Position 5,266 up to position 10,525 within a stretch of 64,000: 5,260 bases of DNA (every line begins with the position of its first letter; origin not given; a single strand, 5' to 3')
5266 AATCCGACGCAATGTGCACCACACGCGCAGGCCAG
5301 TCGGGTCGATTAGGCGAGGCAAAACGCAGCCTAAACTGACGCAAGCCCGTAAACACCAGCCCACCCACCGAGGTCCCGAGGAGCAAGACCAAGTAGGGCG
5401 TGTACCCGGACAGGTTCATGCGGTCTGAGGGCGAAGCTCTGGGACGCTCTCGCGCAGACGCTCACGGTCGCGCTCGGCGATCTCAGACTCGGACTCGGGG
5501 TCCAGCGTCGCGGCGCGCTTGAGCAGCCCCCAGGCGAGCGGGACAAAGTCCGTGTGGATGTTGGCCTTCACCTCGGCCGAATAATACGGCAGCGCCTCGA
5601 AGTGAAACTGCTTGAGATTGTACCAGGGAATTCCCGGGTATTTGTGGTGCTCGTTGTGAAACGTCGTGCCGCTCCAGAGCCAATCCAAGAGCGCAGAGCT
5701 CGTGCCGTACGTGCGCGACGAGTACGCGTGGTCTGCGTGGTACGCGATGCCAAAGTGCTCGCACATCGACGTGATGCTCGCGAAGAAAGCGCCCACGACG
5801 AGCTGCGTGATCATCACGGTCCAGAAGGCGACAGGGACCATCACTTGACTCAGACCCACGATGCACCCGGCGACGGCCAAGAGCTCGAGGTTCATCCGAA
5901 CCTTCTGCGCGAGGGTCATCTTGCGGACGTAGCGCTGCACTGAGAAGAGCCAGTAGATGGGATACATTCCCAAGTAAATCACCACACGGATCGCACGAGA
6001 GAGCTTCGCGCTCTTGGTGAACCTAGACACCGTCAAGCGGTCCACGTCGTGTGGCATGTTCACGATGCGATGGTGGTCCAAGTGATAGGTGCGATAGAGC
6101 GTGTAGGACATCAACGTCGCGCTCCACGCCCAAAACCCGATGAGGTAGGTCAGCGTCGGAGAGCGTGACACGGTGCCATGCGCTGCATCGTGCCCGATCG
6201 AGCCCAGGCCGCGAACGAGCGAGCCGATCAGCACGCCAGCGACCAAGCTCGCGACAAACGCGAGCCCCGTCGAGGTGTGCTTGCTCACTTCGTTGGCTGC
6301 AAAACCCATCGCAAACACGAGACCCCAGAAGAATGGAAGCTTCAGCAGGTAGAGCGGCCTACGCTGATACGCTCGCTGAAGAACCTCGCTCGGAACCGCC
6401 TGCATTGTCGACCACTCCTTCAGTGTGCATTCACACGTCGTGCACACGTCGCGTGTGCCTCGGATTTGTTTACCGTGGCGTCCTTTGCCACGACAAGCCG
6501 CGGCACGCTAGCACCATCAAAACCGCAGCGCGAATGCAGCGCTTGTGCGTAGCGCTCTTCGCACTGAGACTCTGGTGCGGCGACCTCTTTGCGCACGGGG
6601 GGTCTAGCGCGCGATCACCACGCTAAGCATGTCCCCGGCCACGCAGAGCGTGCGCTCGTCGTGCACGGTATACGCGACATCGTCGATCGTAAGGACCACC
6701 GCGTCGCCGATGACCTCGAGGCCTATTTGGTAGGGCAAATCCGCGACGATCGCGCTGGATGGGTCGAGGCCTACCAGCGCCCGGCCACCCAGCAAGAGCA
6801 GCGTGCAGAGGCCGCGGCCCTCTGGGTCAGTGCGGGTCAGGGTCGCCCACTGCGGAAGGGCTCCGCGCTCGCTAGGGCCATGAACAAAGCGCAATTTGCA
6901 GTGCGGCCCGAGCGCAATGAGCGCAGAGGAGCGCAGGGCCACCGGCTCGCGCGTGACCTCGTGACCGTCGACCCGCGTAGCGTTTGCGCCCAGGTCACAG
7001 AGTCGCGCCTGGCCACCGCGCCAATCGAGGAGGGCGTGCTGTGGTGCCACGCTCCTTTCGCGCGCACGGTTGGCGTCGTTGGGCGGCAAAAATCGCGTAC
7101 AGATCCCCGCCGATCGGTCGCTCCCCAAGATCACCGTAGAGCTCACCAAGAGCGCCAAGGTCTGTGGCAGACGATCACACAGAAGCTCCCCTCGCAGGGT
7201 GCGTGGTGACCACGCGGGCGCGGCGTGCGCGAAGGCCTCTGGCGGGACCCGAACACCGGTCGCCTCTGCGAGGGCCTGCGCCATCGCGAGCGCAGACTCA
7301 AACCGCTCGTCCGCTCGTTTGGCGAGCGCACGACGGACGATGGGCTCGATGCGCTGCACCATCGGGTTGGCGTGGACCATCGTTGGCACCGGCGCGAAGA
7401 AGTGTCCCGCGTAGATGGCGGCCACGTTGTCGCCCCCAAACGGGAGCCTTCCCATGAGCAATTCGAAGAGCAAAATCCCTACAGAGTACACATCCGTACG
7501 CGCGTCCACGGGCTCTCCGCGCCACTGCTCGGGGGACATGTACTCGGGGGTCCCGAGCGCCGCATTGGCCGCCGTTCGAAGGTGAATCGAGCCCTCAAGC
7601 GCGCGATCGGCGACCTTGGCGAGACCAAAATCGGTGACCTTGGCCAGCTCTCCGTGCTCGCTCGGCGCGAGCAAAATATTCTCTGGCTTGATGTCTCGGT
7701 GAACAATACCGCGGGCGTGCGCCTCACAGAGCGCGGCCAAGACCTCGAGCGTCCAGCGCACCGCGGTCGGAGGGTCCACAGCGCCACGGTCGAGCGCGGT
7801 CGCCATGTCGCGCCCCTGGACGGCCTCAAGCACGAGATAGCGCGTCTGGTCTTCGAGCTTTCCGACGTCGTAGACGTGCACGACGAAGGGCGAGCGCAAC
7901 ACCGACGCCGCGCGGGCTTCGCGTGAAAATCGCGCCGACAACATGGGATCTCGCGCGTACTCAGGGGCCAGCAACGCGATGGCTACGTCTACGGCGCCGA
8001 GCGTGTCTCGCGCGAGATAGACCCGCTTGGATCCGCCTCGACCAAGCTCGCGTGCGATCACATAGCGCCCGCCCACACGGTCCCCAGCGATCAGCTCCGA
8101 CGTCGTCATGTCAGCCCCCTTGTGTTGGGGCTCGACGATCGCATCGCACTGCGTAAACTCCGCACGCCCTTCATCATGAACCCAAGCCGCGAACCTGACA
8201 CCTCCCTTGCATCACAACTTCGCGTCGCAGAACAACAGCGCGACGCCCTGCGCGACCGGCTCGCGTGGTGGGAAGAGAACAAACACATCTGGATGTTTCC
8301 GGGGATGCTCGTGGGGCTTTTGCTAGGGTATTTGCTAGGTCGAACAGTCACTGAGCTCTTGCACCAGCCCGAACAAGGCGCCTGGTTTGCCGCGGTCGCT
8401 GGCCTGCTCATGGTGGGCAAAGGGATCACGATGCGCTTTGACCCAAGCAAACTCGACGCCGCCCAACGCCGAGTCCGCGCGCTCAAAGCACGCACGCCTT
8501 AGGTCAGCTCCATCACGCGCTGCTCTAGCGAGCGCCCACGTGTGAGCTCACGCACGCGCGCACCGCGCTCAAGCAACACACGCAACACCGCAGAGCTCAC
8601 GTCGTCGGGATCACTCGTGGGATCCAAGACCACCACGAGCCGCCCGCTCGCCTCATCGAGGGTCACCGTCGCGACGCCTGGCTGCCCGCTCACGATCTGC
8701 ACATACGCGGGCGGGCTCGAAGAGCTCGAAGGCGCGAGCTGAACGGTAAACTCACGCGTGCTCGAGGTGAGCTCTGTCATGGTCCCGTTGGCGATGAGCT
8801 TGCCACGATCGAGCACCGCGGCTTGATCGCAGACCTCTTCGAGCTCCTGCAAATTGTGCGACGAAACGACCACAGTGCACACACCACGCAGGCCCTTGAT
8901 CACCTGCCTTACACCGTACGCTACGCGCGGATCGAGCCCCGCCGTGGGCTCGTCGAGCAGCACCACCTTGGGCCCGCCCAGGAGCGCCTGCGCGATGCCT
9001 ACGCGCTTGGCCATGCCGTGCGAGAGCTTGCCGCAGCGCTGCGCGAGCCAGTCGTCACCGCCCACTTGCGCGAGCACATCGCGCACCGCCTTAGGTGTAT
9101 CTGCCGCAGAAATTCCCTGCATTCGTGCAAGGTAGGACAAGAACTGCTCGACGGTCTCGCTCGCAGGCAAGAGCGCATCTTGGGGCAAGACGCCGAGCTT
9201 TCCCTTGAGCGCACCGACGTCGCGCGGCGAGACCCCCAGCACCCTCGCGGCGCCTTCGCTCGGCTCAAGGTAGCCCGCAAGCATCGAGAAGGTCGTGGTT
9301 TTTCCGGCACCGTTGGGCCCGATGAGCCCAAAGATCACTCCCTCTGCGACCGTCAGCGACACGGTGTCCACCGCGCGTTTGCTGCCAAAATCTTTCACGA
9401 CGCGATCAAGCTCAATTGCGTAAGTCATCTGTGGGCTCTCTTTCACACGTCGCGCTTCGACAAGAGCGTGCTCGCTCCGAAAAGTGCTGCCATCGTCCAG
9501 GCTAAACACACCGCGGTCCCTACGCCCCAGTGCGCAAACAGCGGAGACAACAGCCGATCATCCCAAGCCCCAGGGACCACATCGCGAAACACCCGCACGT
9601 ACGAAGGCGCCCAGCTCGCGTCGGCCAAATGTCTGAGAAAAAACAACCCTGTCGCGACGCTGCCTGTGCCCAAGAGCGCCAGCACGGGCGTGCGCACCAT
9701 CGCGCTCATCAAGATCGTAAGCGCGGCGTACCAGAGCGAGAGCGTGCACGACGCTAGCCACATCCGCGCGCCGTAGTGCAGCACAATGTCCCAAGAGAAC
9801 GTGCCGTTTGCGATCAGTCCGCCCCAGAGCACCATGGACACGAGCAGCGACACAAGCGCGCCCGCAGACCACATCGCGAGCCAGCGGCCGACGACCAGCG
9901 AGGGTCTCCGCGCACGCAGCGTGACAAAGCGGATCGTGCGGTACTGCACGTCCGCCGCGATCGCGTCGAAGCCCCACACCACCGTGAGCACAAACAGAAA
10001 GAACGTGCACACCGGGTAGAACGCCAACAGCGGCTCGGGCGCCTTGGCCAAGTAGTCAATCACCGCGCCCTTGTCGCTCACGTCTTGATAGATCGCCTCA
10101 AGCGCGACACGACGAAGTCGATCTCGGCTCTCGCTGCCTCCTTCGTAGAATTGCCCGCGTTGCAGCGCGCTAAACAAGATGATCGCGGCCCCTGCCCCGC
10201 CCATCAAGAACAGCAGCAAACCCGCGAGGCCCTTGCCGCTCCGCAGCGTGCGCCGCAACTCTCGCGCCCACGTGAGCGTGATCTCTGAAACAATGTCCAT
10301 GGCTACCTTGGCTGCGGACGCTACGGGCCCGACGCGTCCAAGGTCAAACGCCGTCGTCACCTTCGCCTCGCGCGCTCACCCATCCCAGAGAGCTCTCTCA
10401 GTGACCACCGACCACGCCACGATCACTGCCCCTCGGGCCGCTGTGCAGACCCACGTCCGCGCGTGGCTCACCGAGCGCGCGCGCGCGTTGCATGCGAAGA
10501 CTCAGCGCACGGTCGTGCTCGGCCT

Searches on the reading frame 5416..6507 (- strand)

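Call 78: search_protein_families(library=pfam, proteins=[window:5416-6507:-], max_evalue=0.00001)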
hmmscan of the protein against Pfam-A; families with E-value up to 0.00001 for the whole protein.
window:5416-6507:- (363 aa): 1 family
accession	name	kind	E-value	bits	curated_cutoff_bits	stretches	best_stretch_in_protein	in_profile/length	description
PF00487.30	FA_desaturase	-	2.3e-30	106.6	29.7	1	88-309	6-245/253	Fatty acid desaturase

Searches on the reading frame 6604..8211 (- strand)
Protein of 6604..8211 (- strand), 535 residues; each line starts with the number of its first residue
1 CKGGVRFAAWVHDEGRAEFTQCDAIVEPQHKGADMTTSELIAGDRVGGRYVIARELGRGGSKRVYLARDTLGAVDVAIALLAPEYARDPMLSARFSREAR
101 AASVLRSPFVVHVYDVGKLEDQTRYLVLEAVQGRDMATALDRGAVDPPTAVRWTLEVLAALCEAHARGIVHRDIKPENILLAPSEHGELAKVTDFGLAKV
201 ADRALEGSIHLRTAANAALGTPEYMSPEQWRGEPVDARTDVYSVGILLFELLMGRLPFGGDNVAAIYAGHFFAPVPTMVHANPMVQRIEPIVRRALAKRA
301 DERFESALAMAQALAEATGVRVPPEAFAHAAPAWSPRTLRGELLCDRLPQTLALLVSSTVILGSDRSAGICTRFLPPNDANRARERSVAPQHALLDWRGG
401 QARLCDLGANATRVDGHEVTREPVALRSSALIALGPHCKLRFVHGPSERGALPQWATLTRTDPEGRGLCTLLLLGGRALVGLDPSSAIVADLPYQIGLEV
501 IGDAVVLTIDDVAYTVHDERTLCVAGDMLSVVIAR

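Call 78: search_protein_families(library=pfam, proteins=[window:6604-8211:-], max_evalue=0.00001)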
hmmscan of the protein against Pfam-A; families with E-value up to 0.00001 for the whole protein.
window:6604-8211:- (535 aa): 4 families
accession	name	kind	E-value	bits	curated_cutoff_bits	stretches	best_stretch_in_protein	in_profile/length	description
PF00069.31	Pkinase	-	3.3e-40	138.6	31.7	1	50-269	1-208/263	Protein kinase domain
PF07714.23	PK_Tyr_Ser-Thr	-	1.4e-21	77.4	23.1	1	52-267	3-214/258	Protein tyrosine and serine/threonine kinase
PF01636.29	APH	-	4.2e-07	30.4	23.2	0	158-213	154-212/239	Phosphotransferase enzyme family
PF00498.31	FHA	-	1.4e-06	29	20.7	1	385-435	15-67/67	FHA domain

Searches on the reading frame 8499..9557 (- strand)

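Call 78: search_protein_families(library=pfam, proteins=[window:8499-9557:-], max_evalue=0.00001)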
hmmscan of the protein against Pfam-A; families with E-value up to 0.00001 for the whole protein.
window:8499-9557:- (352 aa): 2 families
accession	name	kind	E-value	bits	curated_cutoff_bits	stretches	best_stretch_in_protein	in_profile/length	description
PF00005.33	ABC_tran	-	3.7e-28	99.3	25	1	64-206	2-137/137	ABC transporter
PF13304.12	AAA_21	-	5.2e-09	37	27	0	184-239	244-303/304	AAA domain, putative AbiEii toxin, Type IV TA system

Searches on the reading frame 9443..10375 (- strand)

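Call 78: search_protein_families(library=pfam, proteins=[window:9443-10375:-], max_evalue=0.00001)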
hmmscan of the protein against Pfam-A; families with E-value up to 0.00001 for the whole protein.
window:9443-10375:- (310 aa): 1 family
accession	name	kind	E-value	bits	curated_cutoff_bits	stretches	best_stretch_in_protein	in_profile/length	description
PF12679.13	ABC2_membrane_2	-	9.9e-10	38.6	27.2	1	38-252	6-203/283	ABC-2 family transporter protein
